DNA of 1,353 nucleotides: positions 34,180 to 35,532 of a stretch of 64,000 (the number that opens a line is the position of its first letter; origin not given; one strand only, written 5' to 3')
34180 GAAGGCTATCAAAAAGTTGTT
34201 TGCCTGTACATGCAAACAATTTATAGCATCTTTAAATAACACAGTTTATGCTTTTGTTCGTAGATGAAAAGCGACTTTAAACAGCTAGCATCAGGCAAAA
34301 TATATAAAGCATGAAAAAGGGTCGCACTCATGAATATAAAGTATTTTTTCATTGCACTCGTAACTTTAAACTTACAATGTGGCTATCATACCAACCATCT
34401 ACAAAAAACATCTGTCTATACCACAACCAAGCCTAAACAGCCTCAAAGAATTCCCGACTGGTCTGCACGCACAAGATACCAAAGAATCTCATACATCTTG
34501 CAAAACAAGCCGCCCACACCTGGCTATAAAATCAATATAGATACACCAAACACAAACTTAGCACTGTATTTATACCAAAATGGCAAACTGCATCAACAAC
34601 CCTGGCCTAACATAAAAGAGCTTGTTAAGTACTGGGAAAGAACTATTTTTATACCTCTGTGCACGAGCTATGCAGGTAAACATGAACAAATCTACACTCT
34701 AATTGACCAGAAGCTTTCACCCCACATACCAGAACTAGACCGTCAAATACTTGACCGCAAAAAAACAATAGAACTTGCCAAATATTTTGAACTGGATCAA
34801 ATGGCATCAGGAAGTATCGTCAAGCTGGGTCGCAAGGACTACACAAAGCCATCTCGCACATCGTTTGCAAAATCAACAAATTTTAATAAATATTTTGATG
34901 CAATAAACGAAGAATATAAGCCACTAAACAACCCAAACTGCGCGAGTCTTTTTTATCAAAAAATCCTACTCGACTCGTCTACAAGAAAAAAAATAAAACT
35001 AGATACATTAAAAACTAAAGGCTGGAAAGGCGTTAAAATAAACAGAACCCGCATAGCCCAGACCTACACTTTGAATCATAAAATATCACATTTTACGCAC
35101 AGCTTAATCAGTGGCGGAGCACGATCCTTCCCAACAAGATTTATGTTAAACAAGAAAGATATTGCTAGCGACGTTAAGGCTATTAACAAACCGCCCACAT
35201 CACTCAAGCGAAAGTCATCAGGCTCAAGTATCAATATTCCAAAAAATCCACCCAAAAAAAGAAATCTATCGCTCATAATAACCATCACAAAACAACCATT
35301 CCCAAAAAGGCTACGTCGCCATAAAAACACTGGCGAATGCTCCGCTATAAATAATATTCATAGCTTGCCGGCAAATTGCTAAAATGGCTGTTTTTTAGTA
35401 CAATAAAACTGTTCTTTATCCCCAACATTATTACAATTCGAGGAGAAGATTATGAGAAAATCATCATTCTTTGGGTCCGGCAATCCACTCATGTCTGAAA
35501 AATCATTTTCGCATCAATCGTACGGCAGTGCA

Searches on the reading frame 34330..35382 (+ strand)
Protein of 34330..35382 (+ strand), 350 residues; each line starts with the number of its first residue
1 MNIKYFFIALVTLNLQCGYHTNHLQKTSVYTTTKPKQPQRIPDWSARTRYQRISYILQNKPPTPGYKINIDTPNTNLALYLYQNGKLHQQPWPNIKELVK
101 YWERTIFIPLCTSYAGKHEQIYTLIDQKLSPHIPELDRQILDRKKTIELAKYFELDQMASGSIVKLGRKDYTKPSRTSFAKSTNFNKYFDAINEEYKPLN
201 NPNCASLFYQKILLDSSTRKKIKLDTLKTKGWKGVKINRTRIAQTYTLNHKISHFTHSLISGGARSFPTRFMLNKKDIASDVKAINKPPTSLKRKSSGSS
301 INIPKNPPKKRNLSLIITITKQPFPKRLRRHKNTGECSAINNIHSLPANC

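Call 23: find_encoding_contigs(protein=window:34330-35382:+, flank=10000, max_places=10)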
Protein window:34330-35382:+ (350 aa): 21 contigs read that carry it; 8 places shown.
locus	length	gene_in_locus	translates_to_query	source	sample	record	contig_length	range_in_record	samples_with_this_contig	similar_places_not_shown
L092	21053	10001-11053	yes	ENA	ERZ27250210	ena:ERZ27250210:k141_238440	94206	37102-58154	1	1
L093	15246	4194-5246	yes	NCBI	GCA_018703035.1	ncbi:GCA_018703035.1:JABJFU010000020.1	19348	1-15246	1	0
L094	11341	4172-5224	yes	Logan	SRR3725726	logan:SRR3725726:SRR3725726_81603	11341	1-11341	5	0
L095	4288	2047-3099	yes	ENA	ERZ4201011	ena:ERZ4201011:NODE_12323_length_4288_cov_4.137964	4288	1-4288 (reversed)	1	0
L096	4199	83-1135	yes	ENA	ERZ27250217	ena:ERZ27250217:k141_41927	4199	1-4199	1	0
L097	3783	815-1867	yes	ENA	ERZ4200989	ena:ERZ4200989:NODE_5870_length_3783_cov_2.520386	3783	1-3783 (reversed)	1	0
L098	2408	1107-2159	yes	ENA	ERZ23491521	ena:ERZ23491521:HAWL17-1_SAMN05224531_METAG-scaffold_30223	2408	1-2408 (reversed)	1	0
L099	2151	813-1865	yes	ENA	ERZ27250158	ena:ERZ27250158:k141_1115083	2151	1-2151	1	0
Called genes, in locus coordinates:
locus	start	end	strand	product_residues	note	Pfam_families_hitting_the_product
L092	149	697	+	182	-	-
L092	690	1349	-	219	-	-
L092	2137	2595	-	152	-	PF01668:SmpB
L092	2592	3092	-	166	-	PF09835:DUF2062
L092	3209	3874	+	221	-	-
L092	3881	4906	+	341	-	PF00814:TsaD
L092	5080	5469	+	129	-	-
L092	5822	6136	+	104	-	-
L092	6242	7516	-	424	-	PF07497:Rho_RNA_bind, PF00006:ATP-synt_ab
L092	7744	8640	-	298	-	PF00873:ACR_tran (weak), PF02355:SecD_SecF_C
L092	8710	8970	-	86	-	PF01016:Ribosomal_L27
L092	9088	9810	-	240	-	PF02511:Thy1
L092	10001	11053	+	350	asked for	-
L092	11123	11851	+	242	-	PF12811:BaxI_1, PF01027:Bax1-I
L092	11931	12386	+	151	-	PF09394:Inhibitor_I42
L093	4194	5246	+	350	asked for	-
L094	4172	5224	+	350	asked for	-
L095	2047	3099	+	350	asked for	-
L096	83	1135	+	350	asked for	-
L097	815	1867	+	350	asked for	-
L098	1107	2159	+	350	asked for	-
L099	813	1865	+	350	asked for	-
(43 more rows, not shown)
